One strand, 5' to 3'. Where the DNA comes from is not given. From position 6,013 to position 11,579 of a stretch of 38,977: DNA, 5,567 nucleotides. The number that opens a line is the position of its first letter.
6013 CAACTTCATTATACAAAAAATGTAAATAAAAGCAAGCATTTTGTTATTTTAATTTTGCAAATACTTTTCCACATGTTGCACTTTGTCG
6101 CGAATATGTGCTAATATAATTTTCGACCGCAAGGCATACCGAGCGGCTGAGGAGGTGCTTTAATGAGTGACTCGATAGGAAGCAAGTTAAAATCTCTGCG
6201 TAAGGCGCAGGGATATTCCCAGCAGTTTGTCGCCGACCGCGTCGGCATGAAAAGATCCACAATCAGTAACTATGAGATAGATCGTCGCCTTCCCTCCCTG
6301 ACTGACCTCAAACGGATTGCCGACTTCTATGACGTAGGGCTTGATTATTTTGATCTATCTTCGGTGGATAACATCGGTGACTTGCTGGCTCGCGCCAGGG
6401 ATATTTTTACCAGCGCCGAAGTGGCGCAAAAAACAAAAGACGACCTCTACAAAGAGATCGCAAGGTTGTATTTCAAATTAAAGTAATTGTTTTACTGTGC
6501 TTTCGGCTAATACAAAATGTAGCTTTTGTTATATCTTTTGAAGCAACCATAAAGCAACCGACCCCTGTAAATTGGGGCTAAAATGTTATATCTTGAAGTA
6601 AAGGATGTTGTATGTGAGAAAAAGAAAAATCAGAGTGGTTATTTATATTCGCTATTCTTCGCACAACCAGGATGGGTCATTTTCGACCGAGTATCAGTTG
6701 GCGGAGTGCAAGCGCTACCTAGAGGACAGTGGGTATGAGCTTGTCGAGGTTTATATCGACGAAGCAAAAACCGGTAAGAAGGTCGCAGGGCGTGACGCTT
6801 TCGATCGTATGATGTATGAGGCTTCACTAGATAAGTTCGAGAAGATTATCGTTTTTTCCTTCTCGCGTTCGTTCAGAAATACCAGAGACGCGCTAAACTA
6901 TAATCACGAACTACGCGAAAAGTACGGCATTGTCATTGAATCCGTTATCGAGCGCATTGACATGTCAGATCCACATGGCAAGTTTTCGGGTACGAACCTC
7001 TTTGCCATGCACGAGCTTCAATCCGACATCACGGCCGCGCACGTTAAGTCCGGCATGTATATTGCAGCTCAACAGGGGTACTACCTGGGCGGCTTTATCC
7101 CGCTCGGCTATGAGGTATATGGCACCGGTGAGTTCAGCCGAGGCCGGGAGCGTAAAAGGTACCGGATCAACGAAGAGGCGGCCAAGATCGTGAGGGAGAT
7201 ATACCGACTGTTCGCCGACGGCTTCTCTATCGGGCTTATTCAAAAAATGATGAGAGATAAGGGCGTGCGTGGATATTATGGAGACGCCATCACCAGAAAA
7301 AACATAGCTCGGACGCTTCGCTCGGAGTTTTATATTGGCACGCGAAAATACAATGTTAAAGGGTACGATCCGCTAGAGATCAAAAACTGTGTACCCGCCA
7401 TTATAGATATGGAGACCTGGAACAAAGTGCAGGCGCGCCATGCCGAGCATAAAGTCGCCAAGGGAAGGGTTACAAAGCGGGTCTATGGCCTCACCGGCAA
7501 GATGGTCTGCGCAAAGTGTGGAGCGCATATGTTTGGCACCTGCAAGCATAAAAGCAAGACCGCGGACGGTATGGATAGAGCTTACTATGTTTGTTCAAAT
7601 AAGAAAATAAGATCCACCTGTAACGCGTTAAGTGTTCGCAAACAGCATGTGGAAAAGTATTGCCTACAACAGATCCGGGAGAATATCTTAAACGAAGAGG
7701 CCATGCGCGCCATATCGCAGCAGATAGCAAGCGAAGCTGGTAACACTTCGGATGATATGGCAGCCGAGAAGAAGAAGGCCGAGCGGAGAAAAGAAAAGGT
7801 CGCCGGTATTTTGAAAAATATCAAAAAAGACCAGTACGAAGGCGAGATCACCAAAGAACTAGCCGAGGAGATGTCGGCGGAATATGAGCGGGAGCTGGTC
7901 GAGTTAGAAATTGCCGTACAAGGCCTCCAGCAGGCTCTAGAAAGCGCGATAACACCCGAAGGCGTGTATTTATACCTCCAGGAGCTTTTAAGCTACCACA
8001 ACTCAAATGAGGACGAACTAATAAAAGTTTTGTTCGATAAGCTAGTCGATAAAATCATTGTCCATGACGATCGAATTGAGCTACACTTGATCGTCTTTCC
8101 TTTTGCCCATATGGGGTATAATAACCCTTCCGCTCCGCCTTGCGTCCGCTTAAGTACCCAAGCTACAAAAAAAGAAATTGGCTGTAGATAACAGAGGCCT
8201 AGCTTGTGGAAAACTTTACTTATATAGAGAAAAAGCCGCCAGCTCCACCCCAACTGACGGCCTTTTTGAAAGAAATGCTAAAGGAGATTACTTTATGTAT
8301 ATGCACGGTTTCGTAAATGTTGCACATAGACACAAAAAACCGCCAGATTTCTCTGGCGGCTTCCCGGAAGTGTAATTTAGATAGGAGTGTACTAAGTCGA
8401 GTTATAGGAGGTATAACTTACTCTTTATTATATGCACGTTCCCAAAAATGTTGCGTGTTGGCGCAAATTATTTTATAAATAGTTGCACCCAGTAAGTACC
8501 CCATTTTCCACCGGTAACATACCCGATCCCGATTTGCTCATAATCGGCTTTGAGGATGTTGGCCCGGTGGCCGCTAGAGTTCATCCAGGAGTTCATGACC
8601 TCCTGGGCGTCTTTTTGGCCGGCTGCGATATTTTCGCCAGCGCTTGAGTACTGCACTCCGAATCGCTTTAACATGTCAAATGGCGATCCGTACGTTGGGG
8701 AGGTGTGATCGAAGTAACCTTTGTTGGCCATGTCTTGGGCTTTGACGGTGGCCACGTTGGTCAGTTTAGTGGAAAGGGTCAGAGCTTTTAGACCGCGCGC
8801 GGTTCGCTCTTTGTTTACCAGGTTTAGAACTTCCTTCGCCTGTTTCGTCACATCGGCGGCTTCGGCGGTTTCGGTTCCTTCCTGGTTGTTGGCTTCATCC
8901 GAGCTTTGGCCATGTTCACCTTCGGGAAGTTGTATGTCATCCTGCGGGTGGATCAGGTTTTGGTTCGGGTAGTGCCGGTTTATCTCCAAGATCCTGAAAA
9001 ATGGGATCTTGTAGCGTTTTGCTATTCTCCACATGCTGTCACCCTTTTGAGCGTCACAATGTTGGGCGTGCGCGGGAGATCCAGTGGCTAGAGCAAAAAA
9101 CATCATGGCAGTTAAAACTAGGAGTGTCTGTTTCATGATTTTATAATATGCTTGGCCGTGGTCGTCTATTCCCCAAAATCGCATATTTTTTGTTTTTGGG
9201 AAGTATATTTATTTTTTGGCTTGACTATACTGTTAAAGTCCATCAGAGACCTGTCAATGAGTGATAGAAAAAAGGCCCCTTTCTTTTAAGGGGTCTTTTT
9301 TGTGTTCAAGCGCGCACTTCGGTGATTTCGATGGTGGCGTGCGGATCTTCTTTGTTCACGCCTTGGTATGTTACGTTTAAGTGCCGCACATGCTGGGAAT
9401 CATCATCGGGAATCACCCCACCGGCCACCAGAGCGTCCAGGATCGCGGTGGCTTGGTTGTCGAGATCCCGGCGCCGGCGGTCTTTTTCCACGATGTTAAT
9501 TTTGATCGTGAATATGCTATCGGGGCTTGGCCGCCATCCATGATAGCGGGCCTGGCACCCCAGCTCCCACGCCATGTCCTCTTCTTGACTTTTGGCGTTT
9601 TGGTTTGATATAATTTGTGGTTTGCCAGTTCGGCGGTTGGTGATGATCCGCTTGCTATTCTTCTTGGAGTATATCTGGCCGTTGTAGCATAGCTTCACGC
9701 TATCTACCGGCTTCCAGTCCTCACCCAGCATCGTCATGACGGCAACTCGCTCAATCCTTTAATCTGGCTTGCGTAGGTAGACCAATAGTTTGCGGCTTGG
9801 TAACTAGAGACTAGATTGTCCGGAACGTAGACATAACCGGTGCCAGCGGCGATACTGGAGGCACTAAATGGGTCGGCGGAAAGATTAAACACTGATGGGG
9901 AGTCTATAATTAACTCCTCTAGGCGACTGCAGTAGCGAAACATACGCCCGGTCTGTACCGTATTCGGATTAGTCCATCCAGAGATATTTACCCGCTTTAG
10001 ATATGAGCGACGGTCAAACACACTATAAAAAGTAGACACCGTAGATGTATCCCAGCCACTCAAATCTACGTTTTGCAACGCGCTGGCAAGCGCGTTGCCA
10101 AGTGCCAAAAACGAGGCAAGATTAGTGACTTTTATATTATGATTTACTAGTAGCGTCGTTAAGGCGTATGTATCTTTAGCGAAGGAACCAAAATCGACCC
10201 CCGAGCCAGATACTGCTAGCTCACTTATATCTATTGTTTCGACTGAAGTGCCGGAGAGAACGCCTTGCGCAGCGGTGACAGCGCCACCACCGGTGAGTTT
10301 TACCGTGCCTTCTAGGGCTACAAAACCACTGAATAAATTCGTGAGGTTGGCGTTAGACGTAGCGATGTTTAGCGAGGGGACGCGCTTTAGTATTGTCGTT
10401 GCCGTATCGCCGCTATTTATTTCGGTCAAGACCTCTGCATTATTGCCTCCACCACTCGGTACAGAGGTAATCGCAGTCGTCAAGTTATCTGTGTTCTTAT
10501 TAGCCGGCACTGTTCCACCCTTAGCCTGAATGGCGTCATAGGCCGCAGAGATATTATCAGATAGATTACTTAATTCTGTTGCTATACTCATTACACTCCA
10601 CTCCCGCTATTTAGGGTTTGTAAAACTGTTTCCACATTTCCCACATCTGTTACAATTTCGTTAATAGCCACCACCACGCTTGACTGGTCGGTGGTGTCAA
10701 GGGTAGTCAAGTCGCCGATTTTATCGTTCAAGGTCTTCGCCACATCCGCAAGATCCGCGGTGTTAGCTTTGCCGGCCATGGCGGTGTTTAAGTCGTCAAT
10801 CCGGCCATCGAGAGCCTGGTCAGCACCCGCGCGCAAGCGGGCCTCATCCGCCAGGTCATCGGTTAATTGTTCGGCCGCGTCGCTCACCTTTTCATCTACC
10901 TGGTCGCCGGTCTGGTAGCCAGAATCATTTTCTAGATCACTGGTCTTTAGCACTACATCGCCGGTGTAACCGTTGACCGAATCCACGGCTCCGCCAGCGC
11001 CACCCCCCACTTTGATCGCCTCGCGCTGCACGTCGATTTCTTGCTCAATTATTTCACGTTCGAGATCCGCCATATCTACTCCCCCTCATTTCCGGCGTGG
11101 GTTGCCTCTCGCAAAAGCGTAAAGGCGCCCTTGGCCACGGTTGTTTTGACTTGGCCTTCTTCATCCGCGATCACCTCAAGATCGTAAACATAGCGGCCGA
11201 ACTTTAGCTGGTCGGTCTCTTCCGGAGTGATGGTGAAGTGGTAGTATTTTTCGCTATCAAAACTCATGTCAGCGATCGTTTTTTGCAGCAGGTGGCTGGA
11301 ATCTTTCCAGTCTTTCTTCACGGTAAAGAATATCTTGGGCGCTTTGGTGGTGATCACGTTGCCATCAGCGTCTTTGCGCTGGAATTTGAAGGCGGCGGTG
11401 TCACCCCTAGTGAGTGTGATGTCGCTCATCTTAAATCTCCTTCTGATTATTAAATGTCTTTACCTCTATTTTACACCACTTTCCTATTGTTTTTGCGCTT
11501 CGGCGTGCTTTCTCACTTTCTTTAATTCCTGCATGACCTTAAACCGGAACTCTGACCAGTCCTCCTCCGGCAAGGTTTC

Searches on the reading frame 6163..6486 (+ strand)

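Call 19: search_protein_families(library=phrogs, proteins=[window:6163-6486:+], max_evalue=0.0001)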
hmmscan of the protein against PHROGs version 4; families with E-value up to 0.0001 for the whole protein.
window:6163-6486:+ (107 aa): 13 families
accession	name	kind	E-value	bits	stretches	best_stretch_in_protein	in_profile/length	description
phrog_8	-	transcription regulation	3.1e-18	67.3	1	1-72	73-144/346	transcriptional regulator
phrog_3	-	transcription regulation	6.2e-13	50.3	1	4-70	88-153/430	transcriptional repressor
phrog_4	-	transcription regulation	8.4e-11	42.5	1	3-71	135-199/400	transcriptional repressor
phrog_2439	-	transcription regulation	5.6e-10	39.6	1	5-67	8-70/367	transcriptional regulator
phrog_2967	-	transcription regulation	7.1e-09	36.5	1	5-76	11-78/225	transcriptional regulator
phrog_1373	-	transcription regulation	1.7e-08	35.7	1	6-55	65-114/166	transcriptional regulator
phrog_2328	-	transcription regulation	2e-08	35.1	1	3-58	14-69/128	transcriptional repressor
phrog_5823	-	transcription regulation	2.3e-08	34.6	1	1-60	3-63/404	transcriptional regulator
phrog_7241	-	transcription regulation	9.9e-07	29.9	1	7-61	64-118/122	transcriptional regulator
phrog_9908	-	DNA, RNA and nucleotide metabolism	8.7e-06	26.1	1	6-74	15-79/282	DNA binding protein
phrog_147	-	transcription regulation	9.2e-06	27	1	1-53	1-54/100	transcriptional regulator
phrog_2104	-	unknown function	4.9e-05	24.5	1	8-52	43-87/103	-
phrog_1994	-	DNA, RNA and nucleotide metabolism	7.2e-05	23.8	1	8-79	3-75/170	DNA binding protein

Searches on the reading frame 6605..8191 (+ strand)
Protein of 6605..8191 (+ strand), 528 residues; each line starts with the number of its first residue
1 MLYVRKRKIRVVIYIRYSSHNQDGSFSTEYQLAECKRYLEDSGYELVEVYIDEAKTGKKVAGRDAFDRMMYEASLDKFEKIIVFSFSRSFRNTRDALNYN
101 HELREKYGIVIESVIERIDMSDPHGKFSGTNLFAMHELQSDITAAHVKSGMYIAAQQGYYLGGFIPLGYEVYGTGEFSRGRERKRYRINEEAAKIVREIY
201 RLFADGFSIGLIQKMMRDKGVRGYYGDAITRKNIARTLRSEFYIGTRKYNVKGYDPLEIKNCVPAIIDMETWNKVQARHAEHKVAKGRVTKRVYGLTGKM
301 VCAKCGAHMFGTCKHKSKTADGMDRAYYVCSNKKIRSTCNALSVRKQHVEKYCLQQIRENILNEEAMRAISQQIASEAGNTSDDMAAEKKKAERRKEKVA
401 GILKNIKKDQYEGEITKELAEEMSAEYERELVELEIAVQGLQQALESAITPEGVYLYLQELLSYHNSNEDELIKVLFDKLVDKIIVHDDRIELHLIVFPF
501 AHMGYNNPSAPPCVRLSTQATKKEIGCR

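Call 19: search_protein_families(library=phrogs, proteins=[window:6605-8191:+], max_evalue=0.0001)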
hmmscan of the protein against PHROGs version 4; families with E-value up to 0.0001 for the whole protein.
window:6605-8191:+ (528 aa): 2 families
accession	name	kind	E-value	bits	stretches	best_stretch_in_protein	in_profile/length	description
phrog_95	-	integration and excision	2.8e-92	311.3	1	5-492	84-561/651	integrase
phrog_125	-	DNA, RNA and nucleotide metabolism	4.6e-26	92.9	1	6-283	17-252/254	DNA invertase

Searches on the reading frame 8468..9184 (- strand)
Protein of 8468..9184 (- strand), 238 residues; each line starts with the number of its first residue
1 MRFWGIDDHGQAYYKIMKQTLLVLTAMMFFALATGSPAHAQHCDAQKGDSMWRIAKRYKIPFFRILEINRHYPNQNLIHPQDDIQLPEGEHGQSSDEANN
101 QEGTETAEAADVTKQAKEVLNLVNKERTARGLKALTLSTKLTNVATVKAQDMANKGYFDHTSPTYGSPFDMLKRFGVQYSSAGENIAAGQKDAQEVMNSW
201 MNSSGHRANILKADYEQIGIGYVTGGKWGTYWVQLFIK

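Call 19: search_protein_families(library=phrogs, proteins=[window:8468-9184:-], max_evalue=0.0001)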
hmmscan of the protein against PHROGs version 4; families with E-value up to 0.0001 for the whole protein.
window:8468-9184:- (238 aa): 2 families
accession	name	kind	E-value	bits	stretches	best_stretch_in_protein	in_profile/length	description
phrog_16914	-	moron, auxiliary metabolic gene and host takeover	8.6e-51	173.5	1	33-237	17-198/200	sporulation protein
phrog_14642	-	lysis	1.3e-06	29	1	17-121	2-107/215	endolysin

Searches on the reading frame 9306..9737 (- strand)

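Call 20: search_protein_families(library=phrogs, proteins=[window:9306-9737:-], max_evalue=0.0001)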
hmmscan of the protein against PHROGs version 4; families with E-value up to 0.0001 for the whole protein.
window:9306-9737:- (143 aa): 3 families
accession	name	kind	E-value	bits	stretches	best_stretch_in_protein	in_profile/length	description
phrog_34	-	DNA, RNA and nucleotide metabolism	1.7e-14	55.1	1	39-141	99-194/259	RusA-like Holliday junction resolvase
phrog_1682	-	DNA, RNA and nucleotide metabolism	1.1e-11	45.7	1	56-141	66-145/387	RusA-like Holliday junction resolvase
phrog_1532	-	unknown function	1.6e-09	38.4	1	77-128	11-60/80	-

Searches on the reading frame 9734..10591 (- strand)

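Call 20: search_protein_families(library=phrogs, proteins=[window:9734-10591:-], max_evalue=0.0001)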
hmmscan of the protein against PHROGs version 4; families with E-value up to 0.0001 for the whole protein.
window:9734-10591:- (285 aa): 0 families

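Call 86: search_protein_families(library=pfam, proteins=[window:9734-10591:-], max_evalue=0.01)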
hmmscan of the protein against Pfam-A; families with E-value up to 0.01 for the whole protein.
window:9734-10591:- (285 aa): 1 family
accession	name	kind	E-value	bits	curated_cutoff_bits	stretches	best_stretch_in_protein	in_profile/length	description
PF03382.20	DUF285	-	9.3e-06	25.8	25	1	172-226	38-90/120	Mycoplasma protein of unknown function, DUF285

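Call 92: search_protein_families(library=padloc, proteins=[window:9734-10591:-], max_evalue=0.01)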
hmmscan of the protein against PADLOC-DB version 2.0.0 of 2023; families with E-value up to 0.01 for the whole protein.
window:9734-10591:- (285 aa): 0 families

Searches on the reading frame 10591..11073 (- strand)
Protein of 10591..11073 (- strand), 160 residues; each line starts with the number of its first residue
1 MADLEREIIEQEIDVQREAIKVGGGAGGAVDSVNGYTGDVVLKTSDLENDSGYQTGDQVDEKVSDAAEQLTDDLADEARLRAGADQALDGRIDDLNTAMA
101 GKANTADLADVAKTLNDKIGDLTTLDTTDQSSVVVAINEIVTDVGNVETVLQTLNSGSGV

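Call 20: search_protein_families(library=phrogs, proteins=[window:10591-11073:-], max_evalue=0.0001)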
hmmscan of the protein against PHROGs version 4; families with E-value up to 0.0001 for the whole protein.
window:10591-11073:- (160 aa): 4 families
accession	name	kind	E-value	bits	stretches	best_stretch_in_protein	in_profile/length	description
phrog_26419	-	tail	1e-07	31.9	1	106-154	324-372/567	tail fiber protein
phrog_25848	-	tail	3e-07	30.1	1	88-156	79-141/598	tail fiber protein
phrog_4757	-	unknown function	1.7e-06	28.5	1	91-150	14-64/359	-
phrog_2137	-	tail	7.6e-06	26.6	1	86-151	154-221/267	tail fiber protein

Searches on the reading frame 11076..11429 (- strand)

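Call 20: search_protein_families(library=phrogs, proteins=[window:11076-11429:-], max_evalue=0.0001)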
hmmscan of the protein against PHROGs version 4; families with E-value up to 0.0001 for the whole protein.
window:11076-11429:- (117 aa): 1 family
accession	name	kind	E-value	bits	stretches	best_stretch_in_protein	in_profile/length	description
phrog_1084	-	unknown function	1.8e-15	58.1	1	2-114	8-119/123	unknown function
